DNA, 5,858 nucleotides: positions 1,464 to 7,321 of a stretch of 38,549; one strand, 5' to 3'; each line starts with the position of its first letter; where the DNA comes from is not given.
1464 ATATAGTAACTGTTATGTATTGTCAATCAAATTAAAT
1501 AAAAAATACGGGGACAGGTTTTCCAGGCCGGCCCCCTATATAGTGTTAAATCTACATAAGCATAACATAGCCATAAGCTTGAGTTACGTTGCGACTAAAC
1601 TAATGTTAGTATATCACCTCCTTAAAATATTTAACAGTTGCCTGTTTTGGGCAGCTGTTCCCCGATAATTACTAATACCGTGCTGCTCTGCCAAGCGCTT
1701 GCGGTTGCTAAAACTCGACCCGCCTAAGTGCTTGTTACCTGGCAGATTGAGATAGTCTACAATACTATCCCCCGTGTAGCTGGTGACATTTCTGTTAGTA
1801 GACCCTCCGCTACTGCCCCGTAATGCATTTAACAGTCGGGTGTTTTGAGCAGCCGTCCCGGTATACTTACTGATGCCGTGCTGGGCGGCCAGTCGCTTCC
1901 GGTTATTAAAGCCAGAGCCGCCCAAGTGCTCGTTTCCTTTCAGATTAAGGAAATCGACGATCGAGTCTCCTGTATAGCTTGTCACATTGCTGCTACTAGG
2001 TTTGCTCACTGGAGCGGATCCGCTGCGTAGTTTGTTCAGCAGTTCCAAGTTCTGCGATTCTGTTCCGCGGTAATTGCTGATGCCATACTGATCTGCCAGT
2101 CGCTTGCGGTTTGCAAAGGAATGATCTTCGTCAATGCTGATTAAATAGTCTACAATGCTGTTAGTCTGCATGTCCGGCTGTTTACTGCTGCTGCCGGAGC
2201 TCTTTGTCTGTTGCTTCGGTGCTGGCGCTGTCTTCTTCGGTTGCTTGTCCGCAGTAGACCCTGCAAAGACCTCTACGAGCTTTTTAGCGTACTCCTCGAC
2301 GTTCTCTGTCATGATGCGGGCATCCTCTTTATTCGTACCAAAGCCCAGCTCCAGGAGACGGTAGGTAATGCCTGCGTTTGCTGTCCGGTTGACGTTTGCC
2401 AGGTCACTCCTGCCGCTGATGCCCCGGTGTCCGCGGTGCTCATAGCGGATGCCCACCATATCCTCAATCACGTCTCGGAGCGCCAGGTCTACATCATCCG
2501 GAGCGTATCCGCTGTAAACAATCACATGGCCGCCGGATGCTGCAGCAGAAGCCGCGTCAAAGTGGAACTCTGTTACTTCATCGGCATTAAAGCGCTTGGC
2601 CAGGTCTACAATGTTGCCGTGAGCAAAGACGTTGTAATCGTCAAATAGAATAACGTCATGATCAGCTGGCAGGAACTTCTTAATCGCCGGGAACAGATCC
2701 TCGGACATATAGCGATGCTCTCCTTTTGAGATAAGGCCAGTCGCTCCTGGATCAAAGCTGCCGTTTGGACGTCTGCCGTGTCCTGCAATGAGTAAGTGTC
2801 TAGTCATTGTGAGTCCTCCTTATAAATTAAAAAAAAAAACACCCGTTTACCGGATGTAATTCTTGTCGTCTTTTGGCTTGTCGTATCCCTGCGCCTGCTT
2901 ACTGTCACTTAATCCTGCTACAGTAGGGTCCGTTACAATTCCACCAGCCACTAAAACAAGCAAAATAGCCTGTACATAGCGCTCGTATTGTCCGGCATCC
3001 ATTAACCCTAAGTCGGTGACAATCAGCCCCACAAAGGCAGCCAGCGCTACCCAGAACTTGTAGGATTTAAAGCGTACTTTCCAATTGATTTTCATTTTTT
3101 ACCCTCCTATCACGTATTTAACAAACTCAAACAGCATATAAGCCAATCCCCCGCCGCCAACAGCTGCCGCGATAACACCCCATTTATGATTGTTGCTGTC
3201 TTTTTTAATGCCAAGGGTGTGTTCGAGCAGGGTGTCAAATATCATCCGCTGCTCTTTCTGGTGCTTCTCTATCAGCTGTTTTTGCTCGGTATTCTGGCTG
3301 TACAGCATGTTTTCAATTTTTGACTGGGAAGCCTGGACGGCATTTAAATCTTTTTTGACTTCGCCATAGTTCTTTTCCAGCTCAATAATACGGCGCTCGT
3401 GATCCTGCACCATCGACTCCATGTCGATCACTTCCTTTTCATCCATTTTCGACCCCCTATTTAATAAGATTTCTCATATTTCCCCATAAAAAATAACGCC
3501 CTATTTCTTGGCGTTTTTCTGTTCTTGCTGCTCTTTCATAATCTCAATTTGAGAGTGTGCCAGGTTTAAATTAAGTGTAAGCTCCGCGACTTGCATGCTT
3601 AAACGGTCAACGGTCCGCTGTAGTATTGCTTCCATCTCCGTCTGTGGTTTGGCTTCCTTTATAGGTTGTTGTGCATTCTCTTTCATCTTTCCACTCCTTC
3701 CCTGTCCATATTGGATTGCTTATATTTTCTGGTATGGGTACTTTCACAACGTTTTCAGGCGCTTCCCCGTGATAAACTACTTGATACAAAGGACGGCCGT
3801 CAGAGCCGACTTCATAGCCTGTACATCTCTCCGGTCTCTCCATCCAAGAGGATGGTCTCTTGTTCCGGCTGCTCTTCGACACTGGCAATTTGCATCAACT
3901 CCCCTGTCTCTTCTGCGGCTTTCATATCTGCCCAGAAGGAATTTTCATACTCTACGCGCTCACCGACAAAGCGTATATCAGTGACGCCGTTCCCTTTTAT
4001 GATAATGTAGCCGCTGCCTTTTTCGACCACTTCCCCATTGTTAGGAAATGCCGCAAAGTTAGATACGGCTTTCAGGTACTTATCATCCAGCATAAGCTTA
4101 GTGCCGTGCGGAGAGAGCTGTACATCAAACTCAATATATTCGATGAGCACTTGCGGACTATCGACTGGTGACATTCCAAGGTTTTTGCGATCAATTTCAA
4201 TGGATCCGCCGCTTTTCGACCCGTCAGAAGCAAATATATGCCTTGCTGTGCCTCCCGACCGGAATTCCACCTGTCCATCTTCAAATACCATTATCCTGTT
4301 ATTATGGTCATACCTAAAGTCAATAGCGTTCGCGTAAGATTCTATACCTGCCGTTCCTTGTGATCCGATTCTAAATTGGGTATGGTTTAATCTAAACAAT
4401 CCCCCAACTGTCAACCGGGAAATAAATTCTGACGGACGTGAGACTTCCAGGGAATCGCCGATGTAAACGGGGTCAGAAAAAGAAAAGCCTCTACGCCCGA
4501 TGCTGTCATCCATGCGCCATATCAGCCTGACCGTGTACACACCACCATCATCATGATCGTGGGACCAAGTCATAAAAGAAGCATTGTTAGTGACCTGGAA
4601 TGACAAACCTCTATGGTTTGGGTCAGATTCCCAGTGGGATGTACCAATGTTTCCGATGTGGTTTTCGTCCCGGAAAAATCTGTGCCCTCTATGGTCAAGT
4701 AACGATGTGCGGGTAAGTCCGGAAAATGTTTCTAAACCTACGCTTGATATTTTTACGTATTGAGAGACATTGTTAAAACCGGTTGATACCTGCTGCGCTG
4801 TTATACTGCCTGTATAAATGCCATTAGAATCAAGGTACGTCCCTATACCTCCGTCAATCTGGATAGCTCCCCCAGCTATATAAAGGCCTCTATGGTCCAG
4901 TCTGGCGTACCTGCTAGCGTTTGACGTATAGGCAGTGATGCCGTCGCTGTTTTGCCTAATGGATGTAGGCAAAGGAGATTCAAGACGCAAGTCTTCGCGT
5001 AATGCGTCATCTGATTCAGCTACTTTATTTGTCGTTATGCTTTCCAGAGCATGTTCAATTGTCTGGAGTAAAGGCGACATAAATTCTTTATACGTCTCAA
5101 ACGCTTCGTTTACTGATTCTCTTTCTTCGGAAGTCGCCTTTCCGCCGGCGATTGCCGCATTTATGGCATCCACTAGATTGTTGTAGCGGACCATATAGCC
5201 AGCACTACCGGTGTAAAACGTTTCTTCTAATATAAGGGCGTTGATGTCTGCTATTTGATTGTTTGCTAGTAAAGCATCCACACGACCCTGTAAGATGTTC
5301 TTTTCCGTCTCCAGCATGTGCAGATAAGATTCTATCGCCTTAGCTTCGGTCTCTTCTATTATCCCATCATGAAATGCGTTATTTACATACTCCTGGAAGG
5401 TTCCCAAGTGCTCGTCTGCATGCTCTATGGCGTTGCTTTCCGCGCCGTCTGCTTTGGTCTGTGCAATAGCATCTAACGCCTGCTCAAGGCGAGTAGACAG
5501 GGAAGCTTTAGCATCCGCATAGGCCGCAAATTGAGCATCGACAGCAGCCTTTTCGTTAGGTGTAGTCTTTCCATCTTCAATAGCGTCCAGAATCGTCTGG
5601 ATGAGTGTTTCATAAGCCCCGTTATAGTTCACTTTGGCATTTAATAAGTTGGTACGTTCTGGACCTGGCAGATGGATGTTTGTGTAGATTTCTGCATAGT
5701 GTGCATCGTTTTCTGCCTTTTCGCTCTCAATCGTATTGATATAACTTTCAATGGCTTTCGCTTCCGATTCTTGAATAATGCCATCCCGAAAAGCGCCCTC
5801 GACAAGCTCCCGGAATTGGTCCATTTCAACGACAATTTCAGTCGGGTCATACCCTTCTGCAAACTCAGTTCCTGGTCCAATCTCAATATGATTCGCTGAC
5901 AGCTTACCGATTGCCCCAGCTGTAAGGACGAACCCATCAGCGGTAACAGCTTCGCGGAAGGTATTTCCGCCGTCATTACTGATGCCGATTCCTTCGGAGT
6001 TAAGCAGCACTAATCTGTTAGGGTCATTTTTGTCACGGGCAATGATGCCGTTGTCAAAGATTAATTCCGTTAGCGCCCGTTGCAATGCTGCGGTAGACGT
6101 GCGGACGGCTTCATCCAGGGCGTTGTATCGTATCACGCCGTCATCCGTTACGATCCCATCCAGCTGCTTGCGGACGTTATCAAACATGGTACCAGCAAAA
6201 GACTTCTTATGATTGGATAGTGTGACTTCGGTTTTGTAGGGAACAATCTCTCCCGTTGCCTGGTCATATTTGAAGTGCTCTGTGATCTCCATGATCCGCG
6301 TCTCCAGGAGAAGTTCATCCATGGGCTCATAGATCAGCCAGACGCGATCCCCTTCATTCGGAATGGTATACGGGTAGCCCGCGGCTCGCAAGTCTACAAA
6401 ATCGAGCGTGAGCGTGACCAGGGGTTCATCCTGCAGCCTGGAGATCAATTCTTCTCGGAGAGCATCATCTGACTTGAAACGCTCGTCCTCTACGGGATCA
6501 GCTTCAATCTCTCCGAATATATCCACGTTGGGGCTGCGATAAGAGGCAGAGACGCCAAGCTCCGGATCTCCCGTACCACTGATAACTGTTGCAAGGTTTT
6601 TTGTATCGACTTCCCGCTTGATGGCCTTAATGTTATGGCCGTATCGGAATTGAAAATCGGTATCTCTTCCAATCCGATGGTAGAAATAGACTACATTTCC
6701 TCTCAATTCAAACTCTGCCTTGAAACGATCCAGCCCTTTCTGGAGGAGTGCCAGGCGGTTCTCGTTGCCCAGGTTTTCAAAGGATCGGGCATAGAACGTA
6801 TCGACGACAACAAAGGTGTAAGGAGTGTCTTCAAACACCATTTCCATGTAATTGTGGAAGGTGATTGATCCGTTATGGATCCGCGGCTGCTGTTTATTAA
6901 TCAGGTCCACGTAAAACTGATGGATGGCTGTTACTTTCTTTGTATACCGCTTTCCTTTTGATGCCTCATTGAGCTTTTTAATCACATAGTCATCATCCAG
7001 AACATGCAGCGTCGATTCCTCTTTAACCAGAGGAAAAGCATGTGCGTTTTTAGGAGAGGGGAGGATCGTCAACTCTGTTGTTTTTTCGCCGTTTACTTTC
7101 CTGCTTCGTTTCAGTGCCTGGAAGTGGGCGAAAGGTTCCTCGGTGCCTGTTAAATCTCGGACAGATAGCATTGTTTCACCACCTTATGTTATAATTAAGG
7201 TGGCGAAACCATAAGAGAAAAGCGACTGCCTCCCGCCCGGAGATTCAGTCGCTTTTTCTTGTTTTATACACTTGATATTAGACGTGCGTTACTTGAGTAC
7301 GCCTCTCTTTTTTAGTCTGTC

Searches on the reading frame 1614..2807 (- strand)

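Call 47: search_protein_families(library=phrogs, proteins=[window:1614-2807:-], max_evalue=0.00001)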
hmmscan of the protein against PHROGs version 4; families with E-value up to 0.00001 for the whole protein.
window:1614-2807:- (397 aa): 6 families
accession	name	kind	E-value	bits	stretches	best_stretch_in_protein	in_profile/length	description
phrog_2307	-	other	9.1e-46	157.2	3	206-271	24-89/212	L-alanyl-D-glutamate peptidase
phrog_5115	-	moron, auxiliary metabolic gene and host takeover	3.1e-37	129.4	3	203-279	135-214/283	ferredoxin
phrog_489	-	lysis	2.4e-32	113.4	1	5-206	168-373/459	endolysin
phrog_5182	-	lysis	5.7e-27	96.2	2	140-331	144-320/321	endolysin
phrog_2742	-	lysis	9.8e-24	85.4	1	1-210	1-206/318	endolysin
phrog_435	-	lysis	5e-20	73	1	2-209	113-303/556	endolysin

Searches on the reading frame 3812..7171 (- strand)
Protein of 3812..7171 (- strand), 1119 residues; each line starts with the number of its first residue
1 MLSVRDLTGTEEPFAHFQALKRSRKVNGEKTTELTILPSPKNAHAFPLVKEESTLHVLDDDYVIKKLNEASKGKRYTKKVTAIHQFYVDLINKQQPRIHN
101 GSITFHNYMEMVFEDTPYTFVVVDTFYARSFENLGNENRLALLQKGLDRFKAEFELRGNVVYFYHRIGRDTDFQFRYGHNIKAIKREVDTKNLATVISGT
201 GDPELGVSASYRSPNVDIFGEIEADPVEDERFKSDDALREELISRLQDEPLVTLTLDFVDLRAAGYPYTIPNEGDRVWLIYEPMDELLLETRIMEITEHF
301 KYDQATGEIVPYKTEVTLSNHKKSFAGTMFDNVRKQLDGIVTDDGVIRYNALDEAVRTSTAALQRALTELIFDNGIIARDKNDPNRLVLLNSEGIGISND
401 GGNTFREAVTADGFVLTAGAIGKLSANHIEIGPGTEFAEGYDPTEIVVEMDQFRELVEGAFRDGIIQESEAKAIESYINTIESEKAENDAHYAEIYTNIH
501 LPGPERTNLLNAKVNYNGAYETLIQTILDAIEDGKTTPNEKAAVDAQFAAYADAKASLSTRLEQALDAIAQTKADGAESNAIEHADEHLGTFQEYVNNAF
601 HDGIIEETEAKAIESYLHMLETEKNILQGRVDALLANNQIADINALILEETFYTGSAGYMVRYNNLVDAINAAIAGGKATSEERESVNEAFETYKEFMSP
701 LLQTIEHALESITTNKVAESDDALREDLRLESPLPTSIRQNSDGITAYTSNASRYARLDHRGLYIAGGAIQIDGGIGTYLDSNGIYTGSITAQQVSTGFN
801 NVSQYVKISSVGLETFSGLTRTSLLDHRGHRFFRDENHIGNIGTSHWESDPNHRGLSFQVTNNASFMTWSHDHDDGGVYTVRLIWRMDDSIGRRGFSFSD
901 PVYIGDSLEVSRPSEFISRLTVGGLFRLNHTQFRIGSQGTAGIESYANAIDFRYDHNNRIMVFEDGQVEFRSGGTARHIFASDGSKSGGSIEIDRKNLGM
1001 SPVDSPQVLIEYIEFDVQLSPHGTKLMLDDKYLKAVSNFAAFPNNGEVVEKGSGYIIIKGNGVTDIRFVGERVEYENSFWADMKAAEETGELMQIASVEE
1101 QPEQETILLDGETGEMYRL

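Call 47: search_protein_families(library=phrogs, proteins=[window:3812-7171:-], max_evalue=0.00001)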
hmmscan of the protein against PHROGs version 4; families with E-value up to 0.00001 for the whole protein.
window:3812-7171:- (1119 aa): 18 families
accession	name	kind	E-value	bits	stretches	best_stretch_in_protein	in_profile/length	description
phrog_326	-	other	2e-91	308.6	1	1-801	324-867/985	tail protein with endopeptidase domain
phrog_5555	-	tail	1.4e-68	233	1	4-430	6-453/788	tail protein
phrog_1067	-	head and packaging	1.6e-47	163.6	1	25-434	37-469/991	minor head protein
phrog_27577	-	tail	2.1e-46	159.1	2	451-715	754-1029/1795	tail protein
phrog_21973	-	tail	4.2e-43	147.3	1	457-718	218-489/3605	tail protein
phrog_2204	-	other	5.5e-35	122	2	450-589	470-611/764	glycerophosphoryl diester phosphodiesterase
phrog_663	-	head and packaging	1.1e-29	104.4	1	60-320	64-327/628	minor head protein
phrog_38688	-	unknown function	2e-24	86.2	1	709-798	1282-1382/1564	-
phrog_3095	-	other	3.7e-23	83.1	1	17-320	15-318/659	tail protein with endopeptidase activity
phrog_16381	-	unknown function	7.6e-18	63.8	2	453-575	1420-1542/2681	-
phrog_9886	-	unknown function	7.8e-17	61.3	1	794-891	767-869/940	-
phrog_3475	-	tail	3.8e-11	42.9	1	26-328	421-723/841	minor tail protein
phrog_2929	-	tail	5e-11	41.6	1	448-586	391-529/1939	tail fiber protein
phrog_6211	-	tail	1.3e-10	40.9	0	371-417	577-623/1168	minor tail protein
phrog_12312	-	head and packaging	2.9e-08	33.5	0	19-201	21-211/784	virion structural protein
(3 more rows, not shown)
